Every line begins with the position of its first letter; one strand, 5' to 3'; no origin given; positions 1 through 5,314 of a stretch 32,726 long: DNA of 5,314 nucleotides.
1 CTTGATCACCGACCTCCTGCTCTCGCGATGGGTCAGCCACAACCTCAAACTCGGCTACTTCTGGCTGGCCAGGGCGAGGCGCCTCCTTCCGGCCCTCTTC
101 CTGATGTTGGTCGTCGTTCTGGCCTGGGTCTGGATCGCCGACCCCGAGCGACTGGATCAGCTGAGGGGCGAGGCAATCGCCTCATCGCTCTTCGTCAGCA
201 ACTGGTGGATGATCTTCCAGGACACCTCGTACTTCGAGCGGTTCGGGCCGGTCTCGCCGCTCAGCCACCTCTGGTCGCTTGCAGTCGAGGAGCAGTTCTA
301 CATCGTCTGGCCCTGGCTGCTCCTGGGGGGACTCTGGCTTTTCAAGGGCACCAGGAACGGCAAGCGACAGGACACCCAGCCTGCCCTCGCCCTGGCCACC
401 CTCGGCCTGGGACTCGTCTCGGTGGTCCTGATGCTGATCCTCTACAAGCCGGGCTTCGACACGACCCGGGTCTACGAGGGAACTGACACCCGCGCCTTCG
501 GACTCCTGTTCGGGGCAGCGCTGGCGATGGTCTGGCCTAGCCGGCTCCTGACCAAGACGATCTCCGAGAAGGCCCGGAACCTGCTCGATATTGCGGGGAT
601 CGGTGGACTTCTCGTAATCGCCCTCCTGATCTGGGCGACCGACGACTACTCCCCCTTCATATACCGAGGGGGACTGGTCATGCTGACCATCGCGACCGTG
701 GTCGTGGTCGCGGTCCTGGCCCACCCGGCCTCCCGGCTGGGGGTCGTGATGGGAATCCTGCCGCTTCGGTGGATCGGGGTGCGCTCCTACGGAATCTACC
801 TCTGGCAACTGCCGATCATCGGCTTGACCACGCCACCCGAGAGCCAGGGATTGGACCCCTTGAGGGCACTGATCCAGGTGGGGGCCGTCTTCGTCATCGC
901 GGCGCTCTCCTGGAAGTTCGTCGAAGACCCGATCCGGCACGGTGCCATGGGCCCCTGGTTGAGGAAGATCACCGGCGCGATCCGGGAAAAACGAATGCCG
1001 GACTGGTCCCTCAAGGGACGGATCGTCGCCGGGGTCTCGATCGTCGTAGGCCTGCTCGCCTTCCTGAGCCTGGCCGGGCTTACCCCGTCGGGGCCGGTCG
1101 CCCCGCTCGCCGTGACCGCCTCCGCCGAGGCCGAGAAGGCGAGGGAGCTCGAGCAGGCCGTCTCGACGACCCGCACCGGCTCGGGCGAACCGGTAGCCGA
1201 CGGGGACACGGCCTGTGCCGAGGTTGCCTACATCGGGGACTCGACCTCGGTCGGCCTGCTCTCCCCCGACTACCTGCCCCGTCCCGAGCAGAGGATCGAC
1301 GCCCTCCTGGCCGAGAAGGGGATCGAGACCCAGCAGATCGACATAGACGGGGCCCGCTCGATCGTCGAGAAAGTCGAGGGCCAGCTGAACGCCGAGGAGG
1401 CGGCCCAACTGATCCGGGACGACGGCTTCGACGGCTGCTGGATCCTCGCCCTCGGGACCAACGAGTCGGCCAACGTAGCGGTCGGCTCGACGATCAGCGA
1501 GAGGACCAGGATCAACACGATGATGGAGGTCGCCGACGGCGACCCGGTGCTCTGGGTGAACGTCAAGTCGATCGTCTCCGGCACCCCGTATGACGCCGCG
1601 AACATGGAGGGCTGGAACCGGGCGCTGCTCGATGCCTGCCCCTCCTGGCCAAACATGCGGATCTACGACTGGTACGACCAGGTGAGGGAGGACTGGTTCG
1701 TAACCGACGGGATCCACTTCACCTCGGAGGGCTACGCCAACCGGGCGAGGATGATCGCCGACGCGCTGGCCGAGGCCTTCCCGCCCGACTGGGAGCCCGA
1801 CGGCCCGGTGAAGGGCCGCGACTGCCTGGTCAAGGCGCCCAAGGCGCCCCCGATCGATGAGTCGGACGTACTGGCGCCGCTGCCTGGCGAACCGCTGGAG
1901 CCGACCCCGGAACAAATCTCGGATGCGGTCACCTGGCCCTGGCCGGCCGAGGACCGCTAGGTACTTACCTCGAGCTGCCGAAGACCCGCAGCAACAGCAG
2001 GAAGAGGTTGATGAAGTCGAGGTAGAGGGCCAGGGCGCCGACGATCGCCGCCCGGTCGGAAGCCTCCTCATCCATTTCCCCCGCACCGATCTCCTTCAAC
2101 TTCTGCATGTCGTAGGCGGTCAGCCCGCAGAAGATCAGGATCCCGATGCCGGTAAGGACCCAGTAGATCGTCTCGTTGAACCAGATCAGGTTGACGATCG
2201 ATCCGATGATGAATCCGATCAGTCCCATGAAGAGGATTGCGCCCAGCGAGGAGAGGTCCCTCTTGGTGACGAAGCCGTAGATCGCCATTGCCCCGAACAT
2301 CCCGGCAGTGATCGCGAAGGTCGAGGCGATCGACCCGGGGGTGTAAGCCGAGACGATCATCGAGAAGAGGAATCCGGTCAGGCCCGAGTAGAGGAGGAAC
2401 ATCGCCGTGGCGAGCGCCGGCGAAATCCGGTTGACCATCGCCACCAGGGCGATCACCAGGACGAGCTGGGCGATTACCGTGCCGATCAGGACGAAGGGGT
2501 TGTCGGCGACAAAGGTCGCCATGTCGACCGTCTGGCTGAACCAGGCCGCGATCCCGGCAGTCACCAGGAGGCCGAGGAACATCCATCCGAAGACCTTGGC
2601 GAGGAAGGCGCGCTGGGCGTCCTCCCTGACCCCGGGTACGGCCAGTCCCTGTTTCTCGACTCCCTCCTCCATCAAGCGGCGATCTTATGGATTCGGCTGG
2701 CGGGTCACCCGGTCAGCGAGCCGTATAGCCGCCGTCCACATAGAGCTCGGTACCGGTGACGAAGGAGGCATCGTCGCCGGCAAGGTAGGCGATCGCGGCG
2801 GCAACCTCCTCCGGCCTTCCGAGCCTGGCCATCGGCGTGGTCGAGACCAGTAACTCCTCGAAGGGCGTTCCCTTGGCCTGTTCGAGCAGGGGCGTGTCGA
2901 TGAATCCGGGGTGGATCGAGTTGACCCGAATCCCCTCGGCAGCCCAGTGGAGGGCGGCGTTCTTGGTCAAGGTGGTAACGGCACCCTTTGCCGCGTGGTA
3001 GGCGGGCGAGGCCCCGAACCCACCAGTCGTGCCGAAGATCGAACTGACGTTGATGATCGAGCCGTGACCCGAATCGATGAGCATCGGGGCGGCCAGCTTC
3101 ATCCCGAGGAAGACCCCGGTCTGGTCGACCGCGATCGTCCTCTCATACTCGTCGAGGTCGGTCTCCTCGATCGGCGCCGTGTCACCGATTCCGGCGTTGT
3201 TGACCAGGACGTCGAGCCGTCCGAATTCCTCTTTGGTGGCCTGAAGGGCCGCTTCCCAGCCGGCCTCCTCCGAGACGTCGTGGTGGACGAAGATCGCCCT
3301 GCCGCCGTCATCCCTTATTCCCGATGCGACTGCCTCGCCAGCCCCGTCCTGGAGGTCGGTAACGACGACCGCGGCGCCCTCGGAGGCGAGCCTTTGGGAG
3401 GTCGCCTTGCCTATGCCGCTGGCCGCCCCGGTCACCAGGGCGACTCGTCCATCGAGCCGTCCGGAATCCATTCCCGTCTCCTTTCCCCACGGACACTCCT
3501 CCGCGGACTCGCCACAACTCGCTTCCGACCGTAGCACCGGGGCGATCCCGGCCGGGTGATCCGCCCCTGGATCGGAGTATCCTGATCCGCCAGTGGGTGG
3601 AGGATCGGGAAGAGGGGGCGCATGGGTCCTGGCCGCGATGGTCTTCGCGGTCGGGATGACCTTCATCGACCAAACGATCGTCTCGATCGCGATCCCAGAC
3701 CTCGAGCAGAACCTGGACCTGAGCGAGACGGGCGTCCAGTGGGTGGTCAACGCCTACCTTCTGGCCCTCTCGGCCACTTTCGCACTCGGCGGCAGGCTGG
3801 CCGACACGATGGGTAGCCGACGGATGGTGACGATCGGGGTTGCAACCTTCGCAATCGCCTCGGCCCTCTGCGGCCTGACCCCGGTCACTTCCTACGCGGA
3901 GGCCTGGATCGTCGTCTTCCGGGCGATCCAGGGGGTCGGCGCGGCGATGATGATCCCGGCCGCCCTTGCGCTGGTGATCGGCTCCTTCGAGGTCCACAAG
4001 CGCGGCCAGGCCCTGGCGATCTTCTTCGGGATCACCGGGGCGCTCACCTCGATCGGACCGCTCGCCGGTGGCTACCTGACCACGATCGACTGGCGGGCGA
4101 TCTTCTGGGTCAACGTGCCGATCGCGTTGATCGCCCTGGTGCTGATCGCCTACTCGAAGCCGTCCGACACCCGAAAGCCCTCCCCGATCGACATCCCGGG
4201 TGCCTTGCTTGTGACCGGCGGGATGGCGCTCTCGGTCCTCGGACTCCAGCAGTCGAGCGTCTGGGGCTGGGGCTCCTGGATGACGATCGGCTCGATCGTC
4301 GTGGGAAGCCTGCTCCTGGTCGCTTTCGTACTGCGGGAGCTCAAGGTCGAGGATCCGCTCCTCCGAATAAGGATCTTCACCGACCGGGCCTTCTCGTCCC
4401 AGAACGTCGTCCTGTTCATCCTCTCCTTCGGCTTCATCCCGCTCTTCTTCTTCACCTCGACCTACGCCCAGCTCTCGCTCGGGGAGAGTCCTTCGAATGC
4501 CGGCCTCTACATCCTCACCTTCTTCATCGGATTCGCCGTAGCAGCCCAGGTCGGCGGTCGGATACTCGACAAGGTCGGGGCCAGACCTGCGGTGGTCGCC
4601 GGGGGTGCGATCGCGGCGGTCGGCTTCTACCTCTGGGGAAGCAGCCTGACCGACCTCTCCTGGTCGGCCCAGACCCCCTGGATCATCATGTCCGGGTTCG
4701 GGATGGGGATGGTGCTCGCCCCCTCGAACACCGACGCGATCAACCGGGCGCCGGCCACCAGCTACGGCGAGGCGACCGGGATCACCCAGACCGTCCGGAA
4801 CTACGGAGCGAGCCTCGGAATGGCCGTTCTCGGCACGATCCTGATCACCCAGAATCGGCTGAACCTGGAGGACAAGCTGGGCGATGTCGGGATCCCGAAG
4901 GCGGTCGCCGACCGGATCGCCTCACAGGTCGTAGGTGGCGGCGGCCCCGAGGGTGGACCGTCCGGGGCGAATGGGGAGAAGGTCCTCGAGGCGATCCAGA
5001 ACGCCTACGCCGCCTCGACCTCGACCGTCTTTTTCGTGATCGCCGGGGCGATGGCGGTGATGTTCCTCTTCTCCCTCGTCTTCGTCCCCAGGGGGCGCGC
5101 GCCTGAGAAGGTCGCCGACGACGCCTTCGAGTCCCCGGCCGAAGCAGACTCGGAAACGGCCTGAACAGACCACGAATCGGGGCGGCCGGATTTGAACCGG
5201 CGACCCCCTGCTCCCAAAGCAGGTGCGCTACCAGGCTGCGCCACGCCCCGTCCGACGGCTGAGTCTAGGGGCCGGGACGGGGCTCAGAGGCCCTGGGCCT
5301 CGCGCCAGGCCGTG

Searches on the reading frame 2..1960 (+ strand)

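Call 49: search_protein_families(library=pfam, proteins=[window:2-1960:+], max_evalue=0.001)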
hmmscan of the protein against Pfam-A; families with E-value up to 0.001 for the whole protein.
window:2-1960:+ (652 aa): 2 families
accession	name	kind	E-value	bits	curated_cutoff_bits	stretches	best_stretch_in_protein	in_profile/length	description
PF01757.29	Acyl_transf_3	-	8.9e-15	55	31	1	14-283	65-300/326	Acyltransferase domain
PF13472.12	Lipase_GDSL_2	-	3.9e-05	24.7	32.9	1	411-579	2-177/178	GDSL-like Lipase/Acylhydrolase family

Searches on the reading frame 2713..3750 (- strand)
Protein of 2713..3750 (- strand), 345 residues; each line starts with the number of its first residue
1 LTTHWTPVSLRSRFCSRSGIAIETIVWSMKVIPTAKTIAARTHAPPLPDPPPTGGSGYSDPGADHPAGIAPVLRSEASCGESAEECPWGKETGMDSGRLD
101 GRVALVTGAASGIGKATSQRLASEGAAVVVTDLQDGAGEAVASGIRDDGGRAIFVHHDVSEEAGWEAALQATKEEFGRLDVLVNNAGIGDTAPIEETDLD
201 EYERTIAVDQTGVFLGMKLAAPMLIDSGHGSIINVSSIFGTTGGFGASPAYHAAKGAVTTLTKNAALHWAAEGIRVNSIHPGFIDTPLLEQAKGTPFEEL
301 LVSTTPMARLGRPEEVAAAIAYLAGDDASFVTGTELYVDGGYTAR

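Call 49: search_protein_families(library=pfam, proteins=[window:2713-3750:-], max_evalue=0.001)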
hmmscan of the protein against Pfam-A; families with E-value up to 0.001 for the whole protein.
window:2713-3750:- (345 aa): 3 families
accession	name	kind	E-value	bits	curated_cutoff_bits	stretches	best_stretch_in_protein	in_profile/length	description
PF13561.12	adh_short_C2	-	1.4e-68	231.4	27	1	108-343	1-236/236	Enoyl-(Acyl carrier protein) reductase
PF00106.31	adh_short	-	1.1e-56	191.8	26.6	1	102-292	1-190/195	short chain dehydrogenase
PF08659.16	KR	-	5.6e-12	46.4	22.6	1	104-283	3-177/180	KR domain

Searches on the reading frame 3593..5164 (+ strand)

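Call 49: search_protein_families(library=pfam, proteins=[window:3593-5164:+], max_evalue=0.001)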
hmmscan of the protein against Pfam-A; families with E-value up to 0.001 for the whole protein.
window:3593-5164:+ (523 aa): 2 families
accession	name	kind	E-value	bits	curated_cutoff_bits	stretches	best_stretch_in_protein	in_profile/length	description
PF07690.21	MFS_1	-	2.4e-52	178.4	33.4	1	17-409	2-346/347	Major Facilitator Superfamily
PF00083.30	Sugar_tr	-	0.001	18.5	22.3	0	44-185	44-188/452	Sugar (and other) transporter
